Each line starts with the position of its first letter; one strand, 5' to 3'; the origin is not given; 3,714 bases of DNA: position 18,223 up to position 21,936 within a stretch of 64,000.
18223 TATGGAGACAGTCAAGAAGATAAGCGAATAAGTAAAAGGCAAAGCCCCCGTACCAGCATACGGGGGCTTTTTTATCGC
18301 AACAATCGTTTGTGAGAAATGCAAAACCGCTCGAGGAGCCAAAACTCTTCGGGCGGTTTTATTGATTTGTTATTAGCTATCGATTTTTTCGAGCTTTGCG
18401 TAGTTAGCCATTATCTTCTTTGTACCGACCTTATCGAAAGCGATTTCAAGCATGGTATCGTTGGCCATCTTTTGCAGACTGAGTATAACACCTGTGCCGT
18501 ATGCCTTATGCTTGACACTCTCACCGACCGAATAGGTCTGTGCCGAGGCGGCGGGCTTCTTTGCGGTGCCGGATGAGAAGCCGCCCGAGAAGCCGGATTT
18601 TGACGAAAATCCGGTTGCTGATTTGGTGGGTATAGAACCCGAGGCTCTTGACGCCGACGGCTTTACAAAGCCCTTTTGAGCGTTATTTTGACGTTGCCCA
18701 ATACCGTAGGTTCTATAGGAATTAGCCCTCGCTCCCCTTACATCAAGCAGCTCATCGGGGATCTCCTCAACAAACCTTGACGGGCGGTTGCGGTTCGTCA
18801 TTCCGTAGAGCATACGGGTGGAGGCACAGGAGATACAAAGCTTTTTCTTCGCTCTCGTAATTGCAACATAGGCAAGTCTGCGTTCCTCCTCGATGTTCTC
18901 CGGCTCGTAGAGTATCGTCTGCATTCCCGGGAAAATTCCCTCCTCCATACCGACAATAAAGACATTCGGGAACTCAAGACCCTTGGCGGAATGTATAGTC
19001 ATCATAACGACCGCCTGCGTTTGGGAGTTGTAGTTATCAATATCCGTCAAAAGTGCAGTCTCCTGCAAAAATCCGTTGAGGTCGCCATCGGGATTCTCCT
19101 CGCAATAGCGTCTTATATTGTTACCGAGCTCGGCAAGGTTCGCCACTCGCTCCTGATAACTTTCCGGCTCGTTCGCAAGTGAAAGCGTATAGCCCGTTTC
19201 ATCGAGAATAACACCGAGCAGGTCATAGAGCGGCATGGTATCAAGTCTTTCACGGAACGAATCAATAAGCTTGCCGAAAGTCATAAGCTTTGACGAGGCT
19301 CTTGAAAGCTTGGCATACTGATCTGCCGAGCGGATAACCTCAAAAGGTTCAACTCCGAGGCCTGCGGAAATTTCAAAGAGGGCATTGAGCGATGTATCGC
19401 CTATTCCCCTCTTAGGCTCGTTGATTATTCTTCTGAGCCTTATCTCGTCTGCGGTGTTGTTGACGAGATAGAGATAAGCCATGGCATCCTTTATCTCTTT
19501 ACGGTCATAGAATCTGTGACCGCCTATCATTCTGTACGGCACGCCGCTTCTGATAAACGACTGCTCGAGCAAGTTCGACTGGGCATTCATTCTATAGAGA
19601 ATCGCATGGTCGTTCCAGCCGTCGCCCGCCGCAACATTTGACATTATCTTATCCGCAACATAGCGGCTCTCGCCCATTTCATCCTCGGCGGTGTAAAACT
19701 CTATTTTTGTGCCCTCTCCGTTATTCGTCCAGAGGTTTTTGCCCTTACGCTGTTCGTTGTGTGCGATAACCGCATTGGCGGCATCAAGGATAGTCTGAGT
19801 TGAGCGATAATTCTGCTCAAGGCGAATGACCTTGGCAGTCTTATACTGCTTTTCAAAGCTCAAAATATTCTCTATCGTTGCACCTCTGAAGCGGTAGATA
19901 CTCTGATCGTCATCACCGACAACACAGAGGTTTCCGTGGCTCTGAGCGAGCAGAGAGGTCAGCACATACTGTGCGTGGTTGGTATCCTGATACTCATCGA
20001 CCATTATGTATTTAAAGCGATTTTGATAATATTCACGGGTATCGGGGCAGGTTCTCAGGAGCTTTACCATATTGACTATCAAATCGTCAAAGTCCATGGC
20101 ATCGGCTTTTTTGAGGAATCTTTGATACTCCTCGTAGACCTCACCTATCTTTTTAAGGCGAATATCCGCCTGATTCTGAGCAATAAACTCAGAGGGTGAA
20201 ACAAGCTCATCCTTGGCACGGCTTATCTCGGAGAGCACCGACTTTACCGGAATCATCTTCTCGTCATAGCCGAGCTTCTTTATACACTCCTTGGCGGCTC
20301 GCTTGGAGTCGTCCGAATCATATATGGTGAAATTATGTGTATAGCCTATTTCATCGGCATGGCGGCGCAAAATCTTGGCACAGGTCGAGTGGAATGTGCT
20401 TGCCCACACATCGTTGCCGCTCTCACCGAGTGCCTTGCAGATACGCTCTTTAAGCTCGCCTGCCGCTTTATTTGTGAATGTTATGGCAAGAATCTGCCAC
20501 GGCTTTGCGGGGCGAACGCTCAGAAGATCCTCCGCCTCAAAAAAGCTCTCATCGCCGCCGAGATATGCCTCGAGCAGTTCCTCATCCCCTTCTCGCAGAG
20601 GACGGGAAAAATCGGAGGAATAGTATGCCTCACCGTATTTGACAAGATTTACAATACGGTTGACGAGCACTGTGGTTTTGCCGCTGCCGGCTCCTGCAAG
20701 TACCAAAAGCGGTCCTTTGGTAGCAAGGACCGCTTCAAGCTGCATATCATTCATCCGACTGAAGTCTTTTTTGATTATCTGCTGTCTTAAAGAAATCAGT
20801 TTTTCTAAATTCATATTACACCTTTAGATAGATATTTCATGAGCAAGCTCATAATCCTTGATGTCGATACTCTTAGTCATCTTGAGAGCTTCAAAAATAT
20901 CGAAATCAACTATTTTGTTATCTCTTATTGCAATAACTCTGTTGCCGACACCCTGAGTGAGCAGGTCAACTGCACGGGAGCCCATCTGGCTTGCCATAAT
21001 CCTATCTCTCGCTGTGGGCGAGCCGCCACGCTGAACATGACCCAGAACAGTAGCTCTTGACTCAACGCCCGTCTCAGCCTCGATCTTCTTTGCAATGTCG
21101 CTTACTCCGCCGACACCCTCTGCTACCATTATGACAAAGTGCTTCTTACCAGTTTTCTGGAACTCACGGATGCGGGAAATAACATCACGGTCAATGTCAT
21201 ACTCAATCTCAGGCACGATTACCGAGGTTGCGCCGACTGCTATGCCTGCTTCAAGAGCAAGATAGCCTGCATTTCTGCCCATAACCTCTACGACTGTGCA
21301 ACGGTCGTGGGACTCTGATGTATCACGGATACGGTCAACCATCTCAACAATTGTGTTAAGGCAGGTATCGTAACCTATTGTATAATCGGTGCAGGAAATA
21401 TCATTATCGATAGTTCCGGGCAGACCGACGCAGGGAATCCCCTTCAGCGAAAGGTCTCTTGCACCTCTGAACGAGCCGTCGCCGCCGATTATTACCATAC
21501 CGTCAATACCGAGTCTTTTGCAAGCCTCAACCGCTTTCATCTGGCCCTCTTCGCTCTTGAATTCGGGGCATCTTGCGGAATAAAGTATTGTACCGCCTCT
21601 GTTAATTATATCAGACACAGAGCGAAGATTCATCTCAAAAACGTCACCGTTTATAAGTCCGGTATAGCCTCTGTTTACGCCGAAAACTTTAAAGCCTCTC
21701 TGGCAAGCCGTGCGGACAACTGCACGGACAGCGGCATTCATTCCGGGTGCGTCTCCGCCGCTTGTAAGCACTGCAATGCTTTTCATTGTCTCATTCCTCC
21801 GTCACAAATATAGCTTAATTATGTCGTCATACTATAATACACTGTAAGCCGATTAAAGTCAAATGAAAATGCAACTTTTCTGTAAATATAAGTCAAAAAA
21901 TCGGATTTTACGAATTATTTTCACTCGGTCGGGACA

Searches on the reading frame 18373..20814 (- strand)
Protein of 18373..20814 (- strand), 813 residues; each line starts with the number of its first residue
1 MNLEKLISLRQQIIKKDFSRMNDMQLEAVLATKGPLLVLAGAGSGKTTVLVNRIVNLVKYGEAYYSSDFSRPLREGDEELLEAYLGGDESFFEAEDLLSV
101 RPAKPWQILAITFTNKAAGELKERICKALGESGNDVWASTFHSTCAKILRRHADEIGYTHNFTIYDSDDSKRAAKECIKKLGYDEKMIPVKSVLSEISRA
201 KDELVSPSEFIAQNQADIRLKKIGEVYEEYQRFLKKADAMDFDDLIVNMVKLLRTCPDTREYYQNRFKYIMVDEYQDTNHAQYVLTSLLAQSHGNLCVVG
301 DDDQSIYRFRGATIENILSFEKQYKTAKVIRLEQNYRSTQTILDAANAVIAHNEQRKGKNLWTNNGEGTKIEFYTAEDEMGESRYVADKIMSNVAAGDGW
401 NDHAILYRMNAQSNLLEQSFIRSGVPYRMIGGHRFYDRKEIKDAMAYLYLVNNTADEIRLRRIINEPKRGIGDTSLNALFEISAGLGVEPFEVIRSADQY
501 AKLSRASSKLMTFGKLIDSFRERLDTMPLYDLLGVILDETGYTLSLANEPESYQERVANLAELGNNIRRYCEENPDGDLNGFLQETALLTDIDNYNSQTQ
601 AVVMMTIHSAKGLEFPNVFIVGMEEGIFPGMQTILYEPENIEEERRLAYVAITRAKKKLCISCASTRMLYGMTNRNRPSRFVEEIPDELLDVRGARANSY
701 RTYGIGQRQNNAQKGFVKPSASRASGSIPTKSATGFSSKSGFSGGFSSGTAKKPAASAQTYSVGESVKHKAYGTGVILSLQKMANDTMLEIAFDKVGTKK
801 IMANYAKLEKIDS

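Call 61: search_protein_families(library=pfam, proteins=[window:18373-20814:-], max_evalue=0.000001)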
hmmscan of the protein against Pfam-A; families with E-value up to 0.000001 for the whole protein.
window:18373-20814:- (813 aa): 6 families
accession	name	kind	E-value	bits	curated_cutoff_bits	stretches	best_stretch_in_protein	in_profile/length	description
PF00580.27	UvrD-helicase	-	5.1e-87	292.4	23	2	97-325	37-271/271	UvrD/REP helicase N-terminal domain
PF13361.12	UvrD_C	-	3.7e-79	267.1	25.6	1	330-665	1-349/350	UvrD-like helicase C-terminal domain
PF13245.12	AAA_19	-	1e-19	71.5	25.1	1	106-310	42-134/134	AAA domain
PF21196.3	PcrA_UvrD_tudor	-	7.5e-12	45.4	23.9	1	763-810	1-48/48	PcrA/UvrD tudor domain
PF13538.12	UvrD_C_2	-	8.5e-11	42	27.4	1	602-660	2-50/52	UvrD-like helicase C-terminal domain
PF01443.25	Viral_helicase1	-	3.4e-10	40.6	21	0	572-661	149-226/228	Viral superfamily 1 RNA helicase core domain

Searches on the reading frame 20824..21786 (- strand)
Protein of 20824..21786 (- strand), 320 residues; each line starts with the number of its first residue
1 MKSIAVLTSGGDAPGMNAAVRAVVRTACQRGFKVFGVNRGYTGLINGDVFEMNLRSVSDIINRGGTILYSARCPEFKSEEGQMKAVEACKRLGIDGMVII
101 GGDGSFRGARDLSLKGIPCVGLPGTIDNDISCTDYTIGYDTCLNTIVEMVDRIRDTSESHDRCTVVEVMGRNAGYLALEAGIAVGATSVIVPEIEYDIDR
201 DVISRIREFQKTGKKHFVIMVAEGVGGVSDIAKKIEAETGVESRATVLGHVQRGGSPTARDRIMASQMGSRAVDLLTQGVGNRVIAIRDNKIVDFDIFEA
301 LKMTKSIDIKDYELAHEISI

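Call 62: search_protein_families(library=pfam, proteins=[window:20824-21786:-], max_evalue=0.000001)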
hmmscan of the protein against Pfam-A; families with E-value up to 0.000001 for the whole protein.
window:20824-21786:- (320 aa): 1 family
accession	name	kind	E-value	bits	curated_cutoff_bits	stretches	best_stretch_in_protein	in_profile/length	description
PF00365.25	PFK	-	1.3e-112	376.2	30.9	1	4-276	2-277/277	Phosphofructokinase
